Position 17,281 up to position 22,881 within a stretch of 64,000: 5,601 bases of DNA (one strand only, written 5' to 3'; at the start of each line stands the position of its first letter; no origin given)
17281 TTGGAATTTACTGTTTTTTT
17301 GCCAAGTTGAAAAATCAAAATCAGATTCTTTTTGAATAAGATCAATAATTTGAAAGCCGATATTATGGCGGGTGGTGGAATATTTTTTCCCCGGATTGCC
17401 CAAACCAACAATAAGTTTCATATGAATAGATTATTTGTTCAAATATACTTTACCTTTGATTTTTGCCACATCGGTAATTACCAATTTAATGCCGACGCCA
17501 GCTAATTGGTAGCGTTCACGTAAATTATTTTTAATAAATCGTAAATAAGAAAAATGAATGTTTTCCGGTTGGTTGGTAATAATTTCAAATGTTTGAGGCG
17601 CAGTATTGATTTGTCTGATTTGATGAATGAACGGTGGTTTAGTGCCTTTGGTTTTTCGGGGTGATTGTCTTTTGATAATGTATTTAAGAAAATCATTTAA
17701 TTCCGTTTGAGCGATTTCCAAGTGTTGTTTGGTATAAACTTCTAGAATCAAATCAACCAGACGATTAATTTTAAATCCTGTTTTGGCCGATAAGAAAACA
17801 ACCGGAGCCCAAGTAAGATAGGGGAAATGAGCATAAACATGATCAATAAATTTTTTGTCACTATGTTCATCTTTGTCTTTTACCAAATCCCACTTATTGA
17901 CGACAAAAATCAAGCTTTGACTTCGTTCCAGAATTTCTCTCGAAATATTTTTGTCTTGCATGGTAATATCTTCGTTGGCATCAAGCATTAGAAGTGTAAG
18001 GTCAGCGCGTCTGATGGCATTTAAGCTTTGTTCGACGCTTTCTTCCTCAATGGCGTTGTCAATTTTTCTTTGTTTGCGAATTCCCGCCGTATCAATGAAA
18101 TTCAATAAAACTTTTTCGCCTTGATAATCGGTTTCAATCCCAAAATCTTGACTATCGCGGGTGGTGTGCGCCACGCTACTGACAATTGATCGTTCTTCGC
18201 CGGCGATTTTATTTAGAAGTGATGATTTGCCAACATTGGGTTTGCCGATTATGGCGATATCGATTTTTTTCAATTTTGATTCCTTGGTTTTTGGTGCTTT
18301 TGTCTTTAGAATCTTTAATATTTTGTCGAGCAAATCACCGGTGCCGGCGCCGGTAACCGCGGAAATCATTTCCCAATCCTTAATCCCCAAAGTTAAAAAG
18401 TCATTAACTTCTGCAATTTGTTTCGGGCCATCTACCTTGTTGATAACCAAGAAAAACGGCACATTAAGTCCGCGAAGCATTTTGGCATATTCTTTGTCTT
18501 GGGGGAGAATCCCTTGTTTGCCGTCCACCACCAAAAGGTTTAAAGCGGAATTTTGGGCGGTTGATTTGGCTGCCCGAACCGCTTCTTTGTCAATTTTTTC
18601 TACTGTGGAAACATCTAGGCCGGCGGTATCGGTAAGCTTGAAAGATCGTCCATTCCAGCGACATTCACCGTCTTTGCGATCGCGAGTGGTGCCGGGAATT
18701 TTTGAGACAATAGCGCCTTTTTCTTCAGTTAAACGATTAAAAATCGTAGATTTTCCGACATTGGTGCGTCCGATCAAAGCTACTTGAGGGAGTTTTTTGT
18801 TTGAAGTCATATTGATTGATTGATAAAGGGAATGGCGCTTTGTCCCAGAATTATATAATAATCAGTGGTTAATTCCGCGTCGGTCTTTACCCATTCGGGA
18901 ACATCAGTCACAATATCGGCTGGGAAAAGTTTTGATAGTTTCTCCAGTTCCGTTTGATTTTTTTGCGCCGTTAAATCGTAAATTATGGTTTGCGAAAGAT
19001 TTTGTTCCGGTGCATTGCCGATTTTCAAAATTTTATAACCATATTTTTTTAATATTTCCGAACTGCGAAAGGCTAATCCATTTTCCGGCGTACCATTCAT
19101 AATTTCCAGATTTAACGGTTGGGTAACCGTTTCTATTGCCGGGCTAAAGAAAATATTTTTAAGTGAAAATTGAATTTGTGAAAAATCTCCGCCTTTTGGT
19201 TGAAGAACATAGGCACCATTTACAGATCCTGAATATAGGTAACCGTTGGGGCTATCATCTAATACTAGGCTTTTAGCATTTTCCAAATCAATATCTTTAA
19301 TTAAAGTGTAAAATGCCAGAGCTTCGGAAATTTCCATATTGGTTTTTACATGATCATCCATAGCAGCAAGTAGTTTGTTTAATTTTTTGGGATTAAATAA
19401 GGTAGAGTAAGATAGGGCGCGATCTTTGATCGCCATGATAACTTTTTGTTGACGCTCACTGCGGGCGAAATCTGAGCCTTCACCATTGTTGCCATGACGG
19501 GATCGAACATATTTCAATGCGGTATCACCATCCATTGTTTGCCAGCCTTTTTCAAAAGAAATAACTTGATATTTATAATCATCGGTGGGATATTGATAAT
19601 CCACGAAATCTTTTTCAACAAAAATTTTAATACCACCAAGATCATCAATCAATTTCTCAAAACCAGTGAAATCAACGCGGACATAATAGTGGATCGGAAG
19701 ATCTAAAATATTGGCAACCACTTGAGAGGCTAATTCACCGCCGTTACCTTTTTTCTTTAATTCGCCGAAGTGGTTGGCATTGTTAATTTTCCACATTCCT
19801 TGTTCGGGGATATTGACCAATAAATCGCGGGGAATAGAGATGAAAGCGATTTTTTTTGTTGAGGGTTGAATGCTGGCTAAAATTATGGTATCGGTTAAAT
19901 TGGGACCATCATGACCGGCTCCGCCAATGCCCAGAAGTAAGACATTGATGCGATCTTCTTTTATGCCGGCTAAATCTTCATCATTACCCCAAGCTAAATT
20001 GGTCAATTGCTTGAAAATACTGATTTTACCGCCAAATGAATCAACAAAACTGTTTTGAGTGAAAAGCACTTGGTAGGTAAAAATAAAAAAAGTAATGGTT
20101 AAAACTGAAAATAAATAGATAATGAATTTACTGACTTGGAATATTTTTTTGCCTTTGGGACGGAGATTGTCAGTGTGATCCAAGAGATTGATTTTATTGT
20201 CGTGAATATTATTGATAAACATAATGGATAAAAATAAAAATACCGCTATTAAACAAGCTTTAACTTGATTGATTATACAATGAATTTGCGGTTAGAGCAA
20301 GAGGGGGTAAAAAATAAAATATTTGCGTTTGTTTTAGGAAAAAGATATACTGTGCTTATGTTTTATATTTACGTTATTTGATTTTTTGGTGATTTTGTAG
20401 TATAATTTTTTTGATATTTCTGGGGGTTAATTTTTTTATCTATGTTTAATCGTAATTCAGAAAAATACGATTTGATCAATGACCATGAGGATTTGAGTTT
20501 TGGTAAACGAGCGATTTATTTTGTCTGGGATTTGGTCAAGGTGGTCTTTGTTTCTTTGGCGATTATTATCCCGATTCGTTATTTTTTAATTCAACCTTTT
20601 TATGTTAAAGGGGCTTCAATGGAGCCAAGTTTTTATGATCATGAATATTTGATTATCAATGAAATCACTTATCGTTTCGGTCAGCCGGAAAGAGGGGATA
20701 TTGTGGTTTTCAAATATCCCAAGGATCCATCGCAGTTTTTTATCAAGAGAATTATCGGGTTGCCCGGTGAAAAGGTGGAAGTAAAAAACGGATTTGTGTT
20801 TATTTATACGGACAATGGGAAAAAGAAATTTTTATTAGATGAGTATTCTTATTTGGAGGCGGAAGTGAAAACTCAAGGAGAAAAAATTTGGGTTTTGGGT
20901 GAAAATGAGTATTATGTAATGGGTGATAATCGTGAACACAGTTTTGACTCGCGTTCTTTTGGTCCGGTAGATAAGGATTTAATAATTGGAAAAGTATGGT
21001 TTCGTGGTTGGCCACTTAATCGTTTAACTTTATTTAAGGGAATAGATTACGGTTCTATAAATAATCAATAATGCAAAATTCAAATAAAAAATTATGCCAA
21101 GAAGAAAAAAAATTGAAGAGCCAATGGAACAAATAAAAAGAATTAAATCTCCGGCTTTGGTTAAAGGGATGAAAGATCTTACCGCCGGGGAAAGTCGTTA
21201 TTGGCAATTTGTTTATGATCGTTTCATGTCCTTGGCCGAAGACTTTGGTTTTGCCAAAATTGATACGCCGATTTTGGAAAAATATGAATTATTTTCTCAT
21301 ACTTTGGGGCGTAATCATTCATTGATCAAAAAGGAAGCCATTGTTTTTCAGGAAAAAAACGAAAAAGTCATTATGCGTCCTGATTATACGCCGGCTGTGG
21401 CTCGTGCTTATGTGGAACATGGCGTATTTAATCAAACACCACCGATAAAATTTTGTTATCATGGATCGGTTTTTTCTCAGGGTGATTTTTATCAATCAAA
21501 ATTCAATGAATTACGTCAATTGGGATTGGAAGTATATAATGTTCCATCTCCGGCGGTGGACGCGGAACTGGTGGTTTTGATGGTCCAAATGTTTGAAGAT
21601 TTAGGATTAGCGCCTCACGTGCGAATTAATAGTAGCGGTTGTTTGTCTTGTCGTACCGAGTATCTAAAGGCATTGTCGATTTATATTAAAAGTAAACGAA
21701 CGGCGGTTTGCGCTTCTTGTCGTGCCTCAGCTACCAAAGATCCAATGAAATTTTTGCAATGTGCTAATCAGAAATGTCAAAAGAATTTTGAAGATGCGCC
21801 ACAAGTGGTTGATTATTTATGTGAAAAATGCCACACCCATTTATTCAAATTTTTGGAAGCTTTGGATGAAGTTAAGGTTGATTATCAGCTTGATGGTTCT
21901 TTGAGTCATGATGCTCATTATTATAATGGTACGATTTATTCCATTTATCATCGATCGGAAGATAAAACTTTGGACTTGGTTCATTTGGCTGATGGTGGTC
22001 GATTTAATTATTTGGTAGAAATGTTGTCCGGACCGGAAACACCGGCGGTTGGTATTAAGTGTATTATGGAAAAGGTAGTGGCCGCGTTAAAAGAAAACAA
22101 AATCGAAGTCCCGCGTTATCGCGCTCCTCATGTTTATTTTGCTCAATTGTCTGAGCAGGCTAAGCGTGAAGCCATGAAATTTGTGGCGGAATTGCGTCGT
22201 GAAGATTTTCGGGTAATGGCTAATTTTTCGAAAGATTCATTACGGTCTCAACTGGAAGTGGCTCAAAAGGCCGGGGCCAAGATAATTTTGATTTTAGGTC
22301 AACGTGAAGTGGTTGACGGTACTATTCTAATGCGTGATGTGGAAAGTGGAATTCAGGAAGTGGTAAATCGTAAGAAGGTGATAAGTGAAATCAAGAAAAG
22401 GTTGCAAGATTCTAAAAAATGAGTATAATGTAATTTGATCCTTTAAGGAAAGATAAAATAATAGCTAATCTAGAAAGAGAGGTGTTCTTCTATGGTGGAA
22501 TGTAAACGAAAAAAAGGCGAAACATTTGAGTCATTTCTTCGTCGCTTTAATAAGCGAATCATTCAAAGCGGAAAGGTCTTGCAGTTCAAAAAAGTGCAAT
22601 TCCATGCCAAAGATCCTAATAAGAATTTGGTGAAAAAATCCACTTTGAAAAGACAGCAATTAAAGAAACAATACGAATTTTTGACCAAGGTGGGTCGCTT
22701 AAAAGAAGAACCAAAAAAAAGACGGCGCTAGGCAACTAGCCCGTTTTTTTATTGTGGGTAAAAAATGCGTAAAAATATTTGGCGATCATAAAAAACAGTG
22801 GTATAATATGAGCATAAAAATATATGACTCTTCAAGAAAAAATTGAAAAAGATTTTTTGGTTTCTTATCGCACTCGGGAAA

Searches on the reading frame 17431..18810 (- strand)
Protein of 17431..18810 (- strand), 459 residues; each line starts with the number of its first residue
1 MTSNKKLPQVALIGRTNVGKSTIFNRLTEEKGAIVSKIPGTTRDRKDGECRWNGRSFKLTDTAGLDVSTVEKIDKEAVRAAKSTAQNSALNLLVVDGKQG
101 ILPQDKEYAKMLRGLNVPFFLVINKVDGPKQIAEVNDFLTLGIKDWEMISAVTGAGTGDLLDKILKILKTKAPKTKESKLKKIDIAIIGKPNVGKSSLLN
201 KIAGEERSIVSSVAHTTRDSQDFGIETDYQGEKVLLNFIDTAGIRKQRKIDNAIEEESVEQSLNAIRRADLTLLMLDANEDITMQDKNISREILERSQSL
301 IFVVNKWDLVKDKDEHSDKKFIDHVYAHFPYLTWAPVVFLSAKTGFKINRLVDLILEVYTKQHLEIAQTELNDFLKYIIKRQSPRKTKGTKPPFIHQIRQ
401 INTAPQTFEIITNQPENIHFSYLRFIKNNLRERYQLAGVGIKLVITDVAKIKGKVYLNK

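Call 11: search_protein_families(library=pfam, proteins=[window:17431-18810:-], max_evalue=0.01)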
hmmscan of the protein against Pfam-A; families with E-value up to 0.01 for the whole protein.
window:17431-18810:- (459 aa): 19 families
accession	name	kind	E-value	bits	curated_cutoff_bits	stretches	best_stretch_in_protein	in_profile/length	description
PF01926.29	MMR_HSR1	-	6.2e-55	184.6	21.9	2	9-125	1-113/113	50S ribosome-binding GTPase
PF00009.33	GTP_EFTU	-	1.1e-25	90.8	26.5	2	184-358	5-185/188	Elongation factor Tu GTP binding domain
PF02421.24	FeoB_N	-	1.1e-23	83.9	27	2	9-128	2-117/156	Ferrous iron transport protein B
PF14714.11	KH_dom-like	-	2.2e-16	60.4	27.3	1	366-444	2-79/81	KH-domain-like of EngA bacterial GTPase enzymes, C-terminal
PF00350.29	Dynamin_N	-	5.3e-14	53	27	2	235-306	102-167/168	Dynamin family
PF04548.22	AIG1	-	6.4e-11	42.4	27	2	185-294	3-108/212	AIG1 family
PF03193.22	RsgA_GTPase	-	3.1e-10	40.6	30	1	121-221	58-152/174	RsgA GTPase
PF08477.19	Roc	-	6.7e-10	39.7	27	1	185-308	2-119/119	Ras of Complex, Roc, domain of DAPkinase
PF00071.28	Ras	-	1.1e-09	38.5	21.6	1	185-313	2-120/162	Ras family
PF00005.33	ABC_tran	-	5.4e-06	27.5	25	0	185-268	14-94/137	ABC transporter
PF09439.16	SRPRB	-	9.1e-05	22.3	25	0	6-64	2-55/178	Signal recognition particle receptor beta subunit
PF05621.17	TniB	-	0.00012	22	22.4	0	3-32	31-60/189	Bacterial TniB protein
PF16897.10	MMR_HSR1_Xtn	-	0.00031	21.1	35.2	0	117-168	56-104/106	C-terminal region of MMR_HSR1 domain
PF13401.12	AAA_22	-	0.00065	20.5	27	0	11-101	9-96/130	AAA domain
PF13238.12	AAA_18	-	0.0021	18.9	29.4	0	185-206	1-22/128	AAA domain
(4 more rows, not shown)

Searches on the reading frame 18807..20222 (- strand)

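Call 11: search_protein_families(library=pfam, proteins=[window:18807-20222:-], max_evalue=0.01)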
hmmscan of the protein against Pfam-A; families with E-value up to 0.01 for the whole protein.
window:18807-20222:- (471 aa): 2 families
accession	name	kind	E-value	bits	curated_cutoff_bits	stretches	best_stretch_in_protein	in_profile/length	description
PF03816.19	LytR_cpsA_psr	-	3.5e-41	141.3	24.6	1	110-269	2-148/150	LytR_cpsA_psr family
PF13399.11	LytR_C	-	7.5e-08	33.6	22.2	1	372-438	4-68/86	LytR cell envelope-related transcriptional attenuator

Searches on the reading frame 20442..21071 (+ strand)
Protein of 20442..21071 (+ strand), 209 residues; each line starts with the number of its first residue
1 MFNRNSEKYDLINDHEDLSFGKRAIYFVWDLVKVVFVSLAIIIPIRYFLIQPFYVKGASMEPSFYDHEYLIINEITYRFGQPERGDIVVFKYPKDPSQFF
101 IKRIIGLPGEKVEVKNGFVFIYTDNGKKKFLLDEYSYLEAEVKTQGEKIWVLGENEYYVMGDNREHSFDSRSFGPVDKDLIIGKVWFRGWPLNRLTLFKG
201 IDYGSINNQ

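Call 10: search_protein_families(library=pfam, proteins=[window:20442-21071:+], max_evalue=0.01)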
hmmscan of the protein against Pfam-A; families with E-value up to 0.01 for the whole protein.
window:20442-21071:+ (209 aa): 2 families
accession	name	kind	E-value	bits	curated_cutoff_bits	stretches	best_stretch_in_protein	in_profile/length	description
PF10502.14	Peptidase_S26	-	4.5e-46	157.3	22.9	1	29-190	2-168/168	Signal peptidase, peptidase S26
PF00717.28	Peptidase_S24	-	1.6e-05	25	23.3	1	54-114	39-91/116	Peptidase S24-like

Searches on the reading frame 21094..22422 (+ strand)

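Call 10: search_protein_families(library=pfam, proteins=[window:21094-22422:+], max_evalue=0.01)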
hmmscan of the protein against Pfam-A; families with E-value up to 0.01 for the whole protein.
window:21094-22422:+ (442 aa): 3 families
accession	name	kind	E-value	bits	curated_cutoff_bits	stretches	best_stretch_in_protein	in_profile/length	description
PF13393.11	tRNA-synt_His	-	8e-35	121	25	1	25-326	1-306/308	Histidyl-tRNA synthetase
PF03129.25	HGTP_anticodon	-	8.9e-11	42.2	21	1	347-436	2-94/94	Anticodon binding domain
PF00587.30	tRNA-synt_2b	-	0.0047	17.4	29.3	1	86-220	5-145/179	tRNA synthetase class II core domain (G, H, P, S and T)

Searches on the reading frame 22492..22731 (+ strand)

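Call 10: search_protein_families(library=pfam, proteins=[window:22492-22731:+], max_evalue=0.01)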
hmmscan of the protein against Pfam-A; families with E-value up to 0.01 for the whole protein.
window:22492-22731:+ (79 aa): 1 family
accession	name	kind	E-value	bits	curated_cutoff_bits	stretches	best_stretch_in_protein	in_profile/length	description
PF01165.25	Ribosomal_S21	-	0.0074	16.4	27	1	7-54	5-52/55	Ribosomal protein S21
